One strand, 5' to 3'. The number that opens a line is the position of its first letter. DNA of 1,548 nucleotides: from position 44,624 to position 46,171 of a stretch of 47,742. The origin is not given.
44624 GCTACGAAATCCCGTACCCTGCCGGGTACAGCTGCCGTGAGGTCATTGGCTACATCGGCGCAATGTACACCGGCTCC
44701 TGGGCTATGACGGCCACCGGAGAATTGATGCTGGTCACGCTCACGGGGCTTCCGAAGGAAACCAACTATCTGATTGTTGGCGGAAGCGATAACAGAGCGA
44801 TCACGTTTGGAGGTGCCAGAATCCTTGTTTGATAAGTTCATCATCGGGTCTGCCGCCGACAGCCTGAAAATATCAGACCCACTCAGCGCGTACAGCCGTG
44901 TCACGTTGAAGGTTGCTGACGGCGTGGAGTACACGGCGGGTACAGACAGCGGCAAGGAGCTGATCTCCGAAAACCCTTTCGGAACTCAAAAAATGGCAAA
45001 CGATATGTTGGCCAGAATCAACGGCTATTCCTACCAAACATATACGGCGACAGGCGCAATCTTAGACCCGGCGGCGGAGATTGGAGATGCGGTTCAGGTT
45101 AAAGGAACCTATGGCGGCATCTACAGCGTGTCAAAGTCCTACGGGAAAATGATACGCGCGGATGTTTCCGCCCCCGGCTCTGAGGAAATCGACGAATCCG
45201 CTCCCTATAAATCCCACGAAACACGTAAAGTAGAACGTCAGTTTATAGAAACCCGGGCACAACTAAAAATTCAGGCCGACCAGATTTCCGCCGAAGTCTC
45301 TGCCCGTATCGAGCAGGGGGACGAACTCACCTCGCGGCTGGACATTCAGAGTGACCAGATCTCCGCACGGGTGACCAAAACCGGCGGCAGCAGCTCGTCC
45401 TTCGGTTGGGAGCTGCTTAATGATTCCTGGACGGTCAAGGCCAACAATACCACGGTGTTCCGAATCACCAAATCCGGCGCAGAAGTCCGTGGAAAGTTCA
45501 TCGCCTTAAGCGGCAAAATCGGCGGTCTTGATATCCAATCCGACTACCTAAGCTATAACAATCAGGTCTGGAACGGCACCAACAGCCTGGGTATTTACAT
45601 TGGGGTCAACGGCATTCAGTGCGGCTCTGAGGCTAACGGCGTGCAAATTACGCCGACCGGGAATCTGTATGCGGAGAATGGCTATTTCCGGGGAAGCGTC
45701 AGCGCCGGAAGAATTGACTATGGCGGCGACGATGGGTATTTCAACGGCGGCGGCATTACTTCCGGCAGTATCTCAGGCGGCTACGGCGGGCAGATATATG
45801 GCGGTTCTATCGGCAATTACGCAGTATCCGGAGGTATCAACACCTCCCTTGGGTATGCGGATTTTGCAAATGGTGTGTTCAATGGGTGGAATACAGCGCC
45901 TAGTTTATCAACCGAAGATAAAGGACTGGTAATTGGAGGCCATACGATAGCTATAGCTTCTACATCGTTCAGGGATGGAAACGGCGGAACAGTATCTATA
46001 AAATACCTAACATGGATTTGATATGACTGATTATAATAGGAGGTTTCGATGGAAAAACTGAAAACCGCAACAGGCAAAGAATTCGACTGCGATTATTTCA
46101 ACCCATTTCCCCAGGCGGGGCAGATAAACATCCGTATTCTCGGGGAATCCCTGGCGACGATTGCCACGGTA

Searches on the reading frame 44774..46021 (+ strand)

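Call 62: search_protein_families(library=phrogs, proteins=[window:44774-46021:+], max_evalue=0.00001)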
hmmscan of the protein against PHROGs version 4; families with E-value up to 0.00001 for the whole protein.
window:44774-46021:+ (415 aa): 1 family
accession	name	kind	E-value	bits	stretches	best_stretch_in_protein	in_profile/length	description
phrog_32308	-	unknown function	1.8e-06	27.3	1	33-106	237-312/709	-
